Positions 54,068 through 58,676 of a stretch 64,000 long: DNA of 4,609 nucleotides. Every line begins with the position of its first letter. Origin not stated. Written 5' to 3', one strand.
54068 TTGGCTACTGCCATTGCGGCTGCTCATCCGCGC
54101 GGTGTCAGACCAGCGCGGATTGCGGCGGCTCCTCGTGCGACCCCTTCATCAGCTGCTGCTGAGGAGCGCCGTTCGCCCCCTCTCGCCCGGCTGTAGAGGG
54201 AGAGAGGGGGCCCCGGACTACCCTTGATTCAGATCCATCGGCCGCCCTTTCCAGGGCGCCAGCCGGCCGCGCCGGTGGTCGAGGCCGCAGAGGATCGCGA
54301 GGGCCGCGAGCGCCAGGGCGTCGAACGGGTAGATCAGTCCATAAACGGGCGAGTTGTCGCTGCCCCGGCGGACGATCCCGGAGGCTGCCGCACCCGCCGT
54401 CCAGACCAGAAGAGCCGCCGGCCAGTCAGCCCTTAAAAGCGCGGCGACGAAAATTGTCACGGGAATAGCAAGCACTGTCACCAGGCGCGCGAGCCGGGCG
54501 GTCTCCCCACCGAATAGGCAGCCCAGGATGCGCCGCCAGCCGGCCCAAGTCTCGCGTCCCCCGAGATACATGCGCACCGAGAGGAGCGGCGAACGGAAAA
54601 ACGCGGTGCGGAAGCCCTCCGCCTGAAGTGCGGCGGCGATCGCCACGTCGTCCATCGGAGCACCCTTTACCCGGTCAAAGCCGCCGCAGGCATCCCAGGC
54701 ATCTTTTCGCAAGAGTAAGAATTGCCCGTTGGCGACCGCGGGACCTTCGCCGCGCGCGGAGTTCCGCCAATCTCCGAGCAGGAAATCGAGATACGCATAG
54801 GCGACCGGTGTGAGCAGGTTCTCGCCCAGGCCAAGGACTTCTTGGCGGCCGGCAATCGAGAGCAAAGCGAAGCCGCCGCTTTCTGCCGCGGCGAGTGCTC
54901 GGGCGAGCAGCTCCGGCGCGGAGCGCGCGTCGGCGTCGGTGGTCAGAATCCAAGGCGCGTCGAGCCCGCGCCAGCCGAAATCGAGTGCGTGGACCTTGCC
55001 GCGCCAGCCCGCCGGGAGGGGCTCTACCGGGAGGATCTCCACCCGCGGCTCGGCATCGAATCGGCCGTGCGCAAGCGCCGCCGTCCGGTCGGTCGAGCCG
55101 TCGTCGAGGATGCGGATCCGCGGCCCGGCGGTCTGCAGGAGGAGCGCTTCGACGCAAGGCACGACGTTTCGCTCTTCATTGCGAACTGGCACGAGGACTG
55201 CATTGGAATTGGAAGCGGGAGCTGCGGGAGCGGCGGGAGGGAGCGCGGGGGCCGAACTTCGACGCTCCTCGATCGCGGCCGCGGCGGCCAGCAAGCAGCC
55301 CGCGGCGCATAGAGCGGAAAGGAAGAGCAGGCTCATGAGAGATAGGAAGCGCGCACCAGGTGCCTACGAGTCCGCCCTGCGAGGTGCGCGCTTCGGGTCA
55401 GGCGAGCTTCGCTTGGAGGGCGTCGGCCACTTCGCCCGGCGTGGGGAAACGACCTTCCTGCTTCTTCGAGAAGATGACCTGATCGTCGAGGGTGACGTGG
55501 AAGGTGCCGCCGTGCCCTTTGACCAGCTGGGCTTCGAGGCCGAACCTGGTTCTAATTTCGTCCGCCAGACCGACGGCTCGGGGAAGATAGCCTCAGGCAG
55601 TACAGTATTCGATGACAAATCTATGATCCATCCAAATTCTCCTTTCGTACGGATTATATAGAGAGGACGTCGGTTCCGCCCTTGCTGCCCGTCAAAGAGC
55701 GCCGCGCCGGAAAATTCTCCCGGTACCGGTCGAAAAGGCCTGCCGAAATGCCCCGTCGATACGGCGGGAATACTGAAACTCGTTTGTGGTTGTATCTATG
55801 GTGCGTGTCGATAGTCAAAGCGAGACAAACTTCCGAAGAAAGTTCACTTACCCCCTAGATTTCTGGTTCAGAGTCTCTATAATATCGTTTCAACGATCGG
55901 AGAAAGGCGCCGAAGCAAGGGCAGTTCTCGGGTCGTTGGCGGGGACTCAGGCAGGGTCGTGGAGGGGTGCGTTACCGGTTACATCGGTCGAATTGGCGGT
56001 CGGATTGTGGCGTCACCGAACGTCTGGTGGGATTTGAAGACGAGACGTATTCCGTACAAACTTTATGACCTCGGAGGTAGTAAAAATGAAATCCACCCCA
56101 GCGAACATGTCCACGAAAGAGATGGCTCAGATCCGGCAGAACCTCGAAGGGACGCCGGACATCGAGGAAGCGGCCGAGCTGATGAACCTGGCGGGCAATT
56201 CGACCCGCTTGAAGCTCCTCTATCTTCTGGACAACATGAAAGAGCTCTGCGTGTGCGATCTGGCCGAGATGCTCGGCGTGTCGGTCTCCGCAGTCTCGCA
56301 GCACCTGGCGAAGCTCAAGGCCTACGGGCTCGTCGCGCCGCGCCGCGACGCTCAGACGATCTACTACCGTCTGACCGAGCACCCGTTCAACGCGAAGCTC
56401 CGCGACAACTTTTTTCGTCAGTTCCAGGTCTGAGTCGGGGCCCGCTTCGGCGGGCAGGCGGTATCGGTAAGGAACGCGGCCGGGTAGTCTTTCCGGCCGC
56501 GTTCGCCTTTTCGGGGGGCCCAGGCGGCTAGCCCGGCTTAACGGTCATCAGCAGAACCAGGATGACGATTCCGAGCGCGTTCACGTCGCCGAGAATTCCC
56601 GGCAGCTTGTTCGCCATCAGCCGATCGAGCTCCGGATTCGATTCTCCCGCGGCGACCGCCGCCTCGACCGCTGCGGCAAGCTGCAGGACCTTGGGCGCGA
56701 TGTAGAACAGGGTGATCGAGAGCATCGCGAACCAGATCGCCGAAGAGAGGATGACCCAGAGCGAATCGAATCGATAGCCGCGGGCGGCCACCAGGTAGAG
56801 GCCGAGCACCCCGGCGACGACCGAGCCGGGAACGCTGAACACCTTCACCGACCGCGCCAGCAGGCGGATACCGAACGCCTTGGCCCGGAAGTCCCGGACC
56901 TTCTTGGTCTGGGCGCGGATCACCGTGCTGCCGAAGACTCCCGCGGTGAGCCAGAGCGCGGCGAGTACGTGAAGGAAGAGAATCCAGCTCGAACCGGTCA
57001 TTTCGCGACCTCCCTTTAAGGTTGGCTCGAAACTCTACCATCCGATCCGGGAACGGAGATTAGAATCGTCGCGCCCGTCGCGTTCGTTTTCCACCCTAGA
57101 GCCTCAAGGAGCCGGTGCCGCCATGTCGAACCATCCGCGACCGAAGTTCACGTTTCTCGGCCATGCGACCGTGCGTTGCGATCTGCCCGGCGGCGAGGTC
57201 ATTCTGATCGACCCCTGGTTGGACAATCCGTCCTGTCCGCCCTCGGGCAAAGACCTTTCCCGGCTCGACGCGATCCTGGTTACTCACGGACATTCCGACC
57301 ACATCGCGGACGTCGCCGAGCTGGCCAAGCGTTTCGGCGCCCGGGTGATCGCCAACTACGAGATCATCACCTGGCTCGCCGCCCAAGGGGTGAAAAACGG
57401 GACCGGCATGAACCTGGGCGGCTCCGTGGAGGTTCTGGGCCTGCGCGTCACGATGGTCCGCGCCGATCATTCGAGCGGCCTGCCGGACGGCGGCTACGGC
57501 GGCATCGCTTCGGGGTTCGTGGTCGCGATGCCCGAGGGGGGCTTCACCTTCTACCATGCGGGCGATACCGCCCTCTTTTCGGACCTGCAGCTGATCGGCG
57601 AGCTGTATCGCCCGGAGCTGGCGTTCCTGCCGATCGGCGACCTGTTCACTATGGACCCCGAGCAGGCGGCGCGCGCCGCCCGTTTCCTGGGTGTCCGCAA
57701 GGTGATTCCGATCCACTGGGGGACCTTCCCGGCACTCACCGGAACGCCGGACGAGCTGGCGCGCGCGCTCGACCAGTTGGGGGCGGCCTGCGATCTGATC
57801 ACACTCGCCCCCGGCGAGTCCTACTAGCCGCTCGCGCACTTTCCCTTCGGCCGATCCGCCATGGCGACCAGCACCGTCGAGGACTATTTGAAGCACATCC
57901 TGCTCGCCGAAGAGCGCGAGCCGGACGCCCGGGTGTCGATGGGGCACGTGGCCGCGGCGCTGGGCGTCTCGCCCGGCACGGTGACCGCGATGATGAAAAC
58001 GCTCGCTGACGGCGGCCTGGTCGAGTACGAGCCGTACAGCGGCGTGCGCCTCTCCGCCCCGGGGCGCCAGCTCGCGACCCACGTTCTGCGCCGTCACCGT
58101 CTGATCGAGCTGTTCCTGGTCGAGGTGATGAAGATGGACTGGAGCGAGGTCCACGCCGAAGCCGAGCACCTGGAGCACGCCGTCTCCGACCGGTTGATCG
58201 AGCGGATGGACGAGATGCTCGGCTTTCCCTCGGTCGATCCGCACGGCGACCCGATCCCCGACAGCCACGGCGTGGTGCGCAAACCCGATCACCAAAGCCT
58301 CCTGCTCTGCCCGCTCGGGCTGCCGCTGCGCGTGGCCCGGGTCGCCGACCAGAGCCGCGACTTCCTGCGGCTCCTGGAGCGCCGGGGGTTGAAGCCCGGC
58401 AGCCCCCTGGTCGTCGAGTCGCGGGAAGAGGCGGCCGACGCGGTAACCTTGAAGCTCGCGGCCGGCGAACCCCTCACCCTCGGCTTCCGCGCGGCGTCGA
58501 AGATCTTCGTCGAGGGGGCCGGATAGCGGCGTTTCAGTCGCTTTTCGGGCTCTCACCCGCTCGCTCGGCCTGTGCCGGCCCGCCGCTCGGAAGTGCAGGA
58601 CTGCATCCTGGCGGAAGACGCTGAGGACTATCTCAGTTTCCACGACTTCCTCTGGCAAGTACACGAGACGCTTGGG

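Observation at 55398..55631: Unlisted SelW/Rdx-family selenoprotein gene with an in-frame UGA and a candidate SECIS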

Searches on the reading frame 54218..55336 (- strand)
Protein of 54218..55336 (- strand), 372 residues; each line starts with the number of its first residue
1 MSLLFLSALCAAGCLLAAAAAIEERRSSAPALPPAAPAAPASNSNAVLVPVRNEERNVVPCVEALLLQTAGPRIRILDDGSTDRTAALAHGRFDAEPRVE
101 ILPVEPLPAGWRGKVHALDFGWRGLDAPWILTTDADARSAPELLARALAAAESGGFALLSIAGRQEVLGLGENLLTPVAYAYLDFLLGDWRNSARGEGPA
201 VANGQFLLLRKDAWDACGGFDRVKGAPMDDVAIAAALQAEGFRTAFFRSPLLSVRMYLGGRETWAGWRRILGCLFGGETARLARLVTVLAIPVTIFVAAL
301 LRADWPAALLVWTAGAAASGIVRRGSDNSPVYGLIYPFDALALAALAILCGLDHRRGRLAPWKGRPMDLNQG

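Call 7: search_protein_families(library=pfam, proteins=[window:54218-55336:-], max_evalue=0.01)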
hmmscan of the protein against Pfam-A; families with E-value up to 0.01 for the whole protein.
window:54218-55336:- (372 aa): 4 families
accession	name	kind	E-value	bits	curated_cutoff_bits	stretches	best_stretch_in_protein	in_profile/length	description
PF00535.33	Glycos_transf_2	-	1e-14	55.3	23.3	1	47-167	2-121/168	Glycosyl transferase family 2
PF13506.12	Glyco_transf_21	-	8.1e-12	45.4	21.7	1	102-265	6-163/174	Glycosyl transferase family 21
PF13641.12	Glyco_tranf_2_3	-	6.6e-11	43.1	27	1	46-251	4-208/230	Glycosyltransferase like family 2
PF13632.12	Glyco_trans_2_3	-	2.4e-08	34.5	27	1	129-309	1-177/198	Glycosyl transferase family group 2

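Call 9: search_protein_families(library=ncbifam, proteins=[window:54218-55336:-], max_evalue=0.001)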
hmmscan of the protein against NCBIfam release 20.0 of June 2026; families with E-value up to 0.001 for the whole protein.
window:54218-55336:- (372 aa): 6 families
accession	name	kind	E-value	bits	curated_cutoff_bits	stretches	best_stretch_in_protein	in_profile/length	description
NF045692.1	OglycostaseCruG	equivalog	1.3e-36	126.4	600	1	29-301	27-307/386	2'-O-glycosyltransferase CruG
TIGR03469.1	HpnB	hypoth_equivalog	1.7e-32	112.9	379.25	1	42-365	43-382/386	hopene-associated glycosyltransferase HpnB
TIGR04283.1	glyco_like_mftF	equivalog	5.4e-06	26.2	182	1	47-251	3-182/221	TIGR04283 family arsenosugar biosynthesis glycosyltransferase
TIGR03965.1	mycofact_glyco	equivalog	2.2e-05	23.5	280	1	34-243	65-269/467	mycofactocin biosynthesis glycosyltransferase MftF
NF053846.1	glyco_with_XrtP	equivalog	2.4e-05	23.2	520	1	39-128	37-125/440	XrtP-associated glycosyltransferase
TIGR03937.1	PgaC_IcaA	equivalog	0.0001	21.4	422.3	1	38-137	40-136/407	poly-beta-1,6-N-acetyl-D-glucosamine synthase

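Call 16: find_encoding_contigs(protein=window:54218-55336:-, flank=4000, max_places=6)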
Protein window:54218-55336:- (372 aa): no gene with exactly this product is on record in the collection.

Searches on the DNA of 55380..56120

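Call 50: search_rna_families(source=window, start=55380, end=56120, threshold=evalue, max_evalue=5)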
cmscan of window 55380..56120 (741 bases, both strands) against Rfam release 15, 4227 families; matches with E-value up to 5: 2.
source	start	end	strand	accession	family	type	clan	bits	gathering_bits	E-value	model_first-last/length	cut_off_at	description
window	55456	55496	-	RF03024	Rothia-sucC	Cis-reg;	-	17.9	64.5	0.96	1-59/59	no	Rothia-sucC RNA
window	55848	55898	-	RF01634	ceN44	Gene; snRNA; snoRNA; CD-box;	-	17.4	70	1.2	1-74/74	no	Caenorhabditis snoRNA ceN44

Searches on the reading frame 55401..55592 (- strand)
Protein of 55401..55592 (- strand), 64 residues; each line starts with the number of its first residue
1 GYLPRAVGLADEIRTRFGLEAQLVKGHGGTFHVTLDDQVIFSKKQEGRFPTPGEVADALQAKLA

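Call 7: search_protein_families(library=pfam, proteins=[window:55401-55592:-], max_evalue=0.01)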
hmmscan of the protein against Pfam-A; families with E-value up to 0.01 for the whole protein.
seq(64 aa): 1 family
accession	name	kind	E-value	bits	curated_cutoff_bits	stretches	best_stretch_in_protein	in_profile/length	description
PF10262.15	Rdx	-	6.4e-13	49.2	22.6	1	1-58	11-71/74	Rdx family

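Call 20: search_protein_representatives(protein=window:55401-55592:-)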
Query: 64 residues. Proteins with E-value up to 0.001 (for the whole library): 305; up to 1e-10: 6; up to 1e-30: 0. The best 150 are listed.
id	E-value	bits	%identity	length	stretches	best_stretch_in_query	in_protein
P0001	1.1e-20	88.8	39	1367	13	14-41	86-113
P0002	5.1e-13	64.7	55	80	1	2-61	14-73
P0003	3.1e-12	62.3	54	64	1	3-59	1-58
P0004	4.0e-12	61.9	51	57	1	10-60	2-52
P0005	3.0e-11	59.2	55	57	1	9-63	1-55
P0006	1.0e-10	57.5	52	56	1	9-60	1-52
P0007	2.8e-10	56.1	46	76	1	1-61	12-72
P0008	3.1e-10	56.0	55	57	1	9-64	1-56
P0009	3.4e-10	55.8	49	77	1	1-61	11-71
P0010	4.0e-10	55.6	57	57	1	9-64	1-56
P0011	1.2e-09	54.1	48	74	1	2-57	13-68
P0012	1.8e-09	53.6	53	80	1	2-60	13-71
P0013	1.8e-09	53.6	49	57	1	9-63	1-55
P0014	3.1e-09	52.8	51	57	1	9-63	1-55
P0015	3.3e-09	52.7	49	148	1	2-58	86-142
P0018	8.2e-09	51.5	42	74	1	2-61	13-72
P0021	1.3e-08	50.9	49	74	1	2-58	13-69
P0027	3.7e-08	49.5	46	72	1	2-60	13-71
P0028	4.4e-08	49.2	52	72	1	1-59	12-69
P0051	3.2e-07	46.5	43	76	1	2-62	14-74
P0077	1.5e-06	44.4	48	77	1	2-63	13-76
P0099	4.1e-06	43.0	45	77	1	1-62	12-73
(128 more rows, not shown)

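Call 56: find_encoding_contigs(protein=P0009, flank=1500, max_places=4)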
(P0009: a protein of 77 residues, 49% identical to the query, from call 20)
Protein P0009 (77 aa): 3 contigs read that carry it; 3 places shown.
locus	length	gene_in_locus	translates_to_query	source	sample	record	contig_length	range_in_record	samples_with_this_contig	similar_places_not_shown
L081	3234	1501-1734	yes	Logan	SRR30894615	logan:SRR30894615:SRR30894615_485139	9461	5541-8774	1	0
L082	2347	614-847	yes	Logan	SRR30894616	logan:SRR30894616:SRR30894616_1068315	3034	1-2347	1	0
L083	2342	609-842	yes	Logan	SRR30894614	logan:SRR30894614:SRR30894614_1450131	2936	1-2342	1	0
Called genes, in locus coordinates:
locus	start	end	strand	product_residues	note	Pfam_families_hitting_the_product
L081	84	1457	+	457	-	PF00291:PALP, PF00571:CBS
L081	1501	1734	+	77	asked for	PF10262:Rdx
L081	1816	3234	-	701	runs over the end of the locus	?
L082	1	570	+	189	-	?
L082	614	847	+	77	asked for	PF10262:Rdx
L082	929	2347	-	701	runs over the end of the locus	?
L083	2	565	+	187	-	?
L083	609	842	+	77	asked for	PF10262:Rdx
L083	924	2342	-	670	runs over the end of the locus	?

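Call 57: find_encoding_contigs(protein=P0021, flank=1500, max_places=4)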
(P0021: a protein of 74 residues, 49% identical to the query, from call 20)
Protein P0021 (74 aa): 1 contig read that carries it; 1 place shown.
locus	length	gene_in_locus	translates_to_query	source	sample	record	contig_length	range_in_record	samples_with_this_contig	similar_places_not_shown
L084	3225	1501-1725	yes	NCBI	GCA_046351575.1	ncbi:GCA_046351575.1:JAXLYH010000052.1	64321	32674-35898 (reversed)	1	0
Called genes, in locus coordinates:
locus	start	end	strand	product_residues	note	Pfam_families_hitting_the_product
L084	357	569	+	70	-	-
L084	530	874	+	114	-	PF04986:Y2_Tnp (weak)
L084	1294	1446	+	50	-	-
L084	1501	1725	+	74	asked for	PF10262:Rdx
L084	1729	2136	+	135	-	-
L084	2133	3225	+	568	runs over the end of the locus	PF00372:Hemocyanin_M, PF00264:Tyrosinase (faint), PF03723:Hemocyanin_C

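Call 58: find_encoding_contigs(protein=P0028, flank=600, max_places=2)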
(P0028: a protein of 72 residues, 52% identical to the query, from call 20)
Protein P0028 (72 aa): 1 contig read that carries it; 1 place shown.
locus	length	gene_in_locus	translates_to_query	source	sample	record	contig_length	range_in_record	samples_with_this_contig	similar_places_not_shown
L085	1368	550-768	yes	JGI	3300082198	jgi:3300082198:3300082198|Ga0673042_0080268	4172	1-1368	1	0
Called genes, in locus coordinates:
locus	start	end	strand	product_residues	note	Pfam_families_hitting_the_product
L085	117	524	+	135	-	PF14534:DUF4440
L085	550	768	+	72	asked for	PF10262:Rdx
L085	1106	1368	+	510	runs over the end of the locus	PF02530:Porin_2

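Call 59: find_encoding_contigs(protein=P0099, flank=600, max_places=2)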
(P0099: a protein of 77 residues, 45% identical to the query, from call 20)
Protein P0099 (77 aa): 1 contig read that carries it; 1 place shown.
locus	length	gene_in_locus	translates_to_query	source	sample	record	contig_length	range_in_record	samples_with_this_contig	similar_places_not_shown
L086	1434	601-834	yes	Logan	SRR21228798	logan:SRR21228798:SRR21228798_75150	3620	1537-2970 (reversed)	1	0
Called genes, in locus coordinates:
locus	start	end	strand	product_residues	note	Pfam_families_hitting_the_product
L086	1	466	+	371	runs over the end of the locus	?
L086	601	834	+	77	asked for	PF10262:Rdx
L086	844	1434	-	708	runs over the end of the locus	?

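Call 60: find_encoding_contigs(protein=P0012, flank=600, max_places=2)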
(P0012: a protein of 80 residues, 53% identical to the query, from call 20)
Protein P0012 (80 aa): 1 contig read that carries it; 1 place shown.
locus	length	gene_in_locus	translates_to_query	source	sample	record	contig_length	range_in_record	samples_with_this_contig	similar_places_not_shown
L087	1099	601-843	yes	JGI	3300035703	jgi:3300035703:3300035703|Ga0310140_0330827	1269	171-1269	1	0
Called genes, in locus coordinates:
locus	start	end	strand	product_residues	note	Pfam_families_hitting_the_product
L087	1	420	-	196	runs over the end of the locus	?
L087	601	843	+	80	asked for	PF10262:Rdx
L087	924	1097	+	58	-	?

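Call 61: find_encoding_contigs(protein=P0002, flank=600, max_places=2)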
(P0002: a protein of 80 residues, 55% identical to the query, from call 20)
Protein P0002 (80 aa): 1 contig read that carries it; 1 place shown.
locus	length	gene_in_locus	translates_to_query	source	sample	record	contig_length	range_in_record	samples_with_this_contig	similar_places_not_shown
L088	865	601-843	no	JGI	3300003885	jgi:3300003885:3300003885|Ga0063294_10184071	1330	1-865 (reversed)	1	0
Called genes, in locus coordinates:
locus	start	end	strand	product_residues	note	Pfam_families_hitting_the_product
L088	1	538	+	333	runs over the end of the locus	?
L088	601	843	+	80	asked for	PF10262:Rdx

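Call 62: find_encoding_contigs(protein=P0018, flank=600, max_places=2)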
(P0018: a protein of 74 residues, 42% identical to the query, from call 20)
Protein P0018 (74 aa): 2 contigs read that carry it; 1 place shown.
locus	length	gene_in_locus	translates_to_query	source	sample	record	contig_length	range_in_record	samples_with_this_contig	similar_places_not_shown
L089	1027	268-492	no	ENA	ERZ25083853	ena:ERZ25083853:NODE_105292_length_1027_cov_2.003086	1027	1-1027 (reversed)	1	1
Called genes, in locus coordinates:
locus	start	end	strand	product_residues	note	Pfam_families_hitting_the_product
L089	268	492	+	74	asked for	PF10262:Rdx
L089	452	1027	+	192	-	?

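Call 74: find_encoding_contigs(protein=P0011, flank=400, max_places=1)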
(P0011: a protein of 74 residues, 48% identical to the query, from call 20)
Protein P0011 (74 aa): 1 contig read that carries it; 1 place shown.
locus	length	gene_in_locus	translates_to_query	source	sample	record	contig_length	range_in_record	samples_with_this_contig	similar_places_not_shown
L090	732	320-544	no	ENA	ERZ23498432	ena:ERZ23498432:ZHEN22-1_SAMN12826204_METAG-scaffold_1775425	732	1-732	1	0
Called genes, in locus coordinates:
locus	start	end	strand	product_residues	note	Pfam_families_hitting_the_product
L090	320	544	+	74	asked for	PF10262:Rdx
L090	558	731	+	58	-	?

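Call 75: find_encoding_contigs(protein=P0027, flank=400, max_places=1)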
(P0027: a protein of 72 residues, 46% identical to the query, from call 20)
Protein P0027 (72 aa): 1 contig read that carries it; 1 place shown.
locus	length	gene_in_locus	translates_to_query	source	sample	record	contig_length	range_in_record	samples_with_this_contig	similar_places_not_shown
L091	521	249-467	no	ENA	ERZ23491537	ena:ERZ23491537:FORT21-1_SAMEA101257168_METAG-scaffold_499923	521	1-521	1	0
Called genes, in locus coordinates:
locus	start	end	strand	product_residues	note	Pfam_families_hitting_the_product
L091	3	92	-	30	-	?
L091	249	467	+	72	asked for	PF10262:Rdx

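Call 76: find_encoding_contigs(protein=P0051, flank=400, max_places=1)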
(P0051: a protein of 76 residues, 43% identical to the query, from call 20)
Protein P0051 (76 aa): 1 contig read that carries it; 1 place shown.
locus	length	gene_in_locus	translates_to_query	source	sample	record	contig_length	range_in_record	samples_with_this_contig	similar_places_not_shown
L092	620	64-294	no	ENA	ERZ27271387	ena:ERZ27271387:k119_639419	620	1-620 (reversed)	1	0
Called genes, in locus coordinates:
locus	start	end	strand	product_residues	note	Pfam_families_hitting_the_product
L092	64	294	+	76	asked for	PF10262:Rdx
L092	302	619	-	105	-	?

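Call 77: find_encoding_contigs(protein=P0077, flank=400, max_places=1)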
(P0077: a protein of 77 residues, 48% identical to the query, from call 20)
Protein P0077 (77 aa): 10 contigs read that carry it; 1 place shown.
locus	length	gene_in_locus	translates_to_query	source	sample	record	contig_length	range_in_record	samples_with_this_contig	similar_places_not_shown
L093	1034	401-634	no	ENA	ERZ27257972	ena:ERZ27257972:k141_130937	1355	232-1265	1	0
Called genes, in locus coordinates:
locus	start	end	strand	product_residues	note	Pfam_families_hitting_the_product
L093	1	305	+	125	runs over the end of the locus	-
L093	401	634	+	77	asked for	PF10262:Rdx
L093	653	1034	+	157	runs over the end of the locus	?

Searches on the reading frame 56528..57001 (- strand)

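Call 9: search_protein_families(library=ncbifam, proteins=[window:56528-57001:-], max_evalue=0.001)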
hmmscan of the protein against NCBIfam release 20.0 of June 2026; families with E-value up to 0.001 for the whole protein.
window:56528-57001:- (157 aa): 0 families

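Call 72: search_protein_families(library=pfam, proteins=[window:56528-57001:-], max_evalue=0.0001)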
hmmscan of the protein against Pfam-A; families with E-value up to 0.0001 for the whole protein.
window:56528-57001:- (157 aa): 1 family
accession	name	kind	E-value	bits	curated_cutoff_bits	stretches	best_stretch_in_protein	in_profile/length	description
PF10027.14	DUF2269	-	1.7e-15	57.8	28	1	7-156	3-150/150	Predicted integral membrane protein (DUF2269)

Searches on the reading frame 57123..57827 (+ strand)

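Call 72: search_protein_families(library=pfam, proteins=[window:57123-57827:+], max_evalue=0.0001)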
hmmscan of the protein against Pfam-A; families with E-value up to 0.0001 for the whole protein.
window:57123-57827:+ (234 aa): 3 families
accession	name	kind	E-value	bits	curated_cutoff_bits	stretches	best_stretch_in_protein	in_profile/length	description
PF12706.13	Lactamase_B_2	-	2.8e-32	112.4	27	1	27-199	3-200/200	Beta-lactamase superfamily domain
PF13483.12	Lactamase_B_3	-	4.2e-20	72.8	24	1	9-198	2-160/160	Beta-lactamase superfamily domain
PF00753.33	Lactamase_B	-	9.8e-13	48.9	22.7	1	23-101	14-104/196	Metallo-beta-lactamase superfamily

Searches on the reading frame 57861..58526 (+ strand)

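Call 72: search_protein_families(library=pfam, proteins=[window:57861-58526:+], max_evalue=0.0001)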
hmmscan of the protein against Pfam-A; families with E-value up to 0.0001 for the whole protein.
window:57861-58526:+ (221 aa): 7 families
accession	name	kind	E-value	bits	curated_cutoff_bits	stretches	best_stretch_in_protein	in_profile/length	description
PF02742.21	Fe_dep_repr_C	-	2e-30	105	27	1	68-134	4-70/70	Iron dependent repressor, metal binding and dimerisation domain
PF01325.25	Fe_dep_repress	-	2.1e-13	50.7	26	1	2-62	2-60/60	Iron dependent repressor, N-terminal DNA binding domain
PF04023.20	FeoA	-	2.7e-10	40.6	23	1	147-218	3-73/74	FeoA domain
PF12802.13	MarR_2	-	3.3e-06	27.6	27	1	13-58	10-54/61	MarR family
PF00392.27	GntR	-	6e-06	26.3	27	1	4-63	3-63/64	Bacterial regulatory proteins, gntR family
PF09339.16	HTH_IclR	-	4e-05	23.7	22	0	15-58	12-52/52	IclR helix-turn-helix domain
PF13412.12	HTH_24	-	5e-05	23.2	21.9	1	22-55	15-48/48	Winged helix-turn-helix DNA-binding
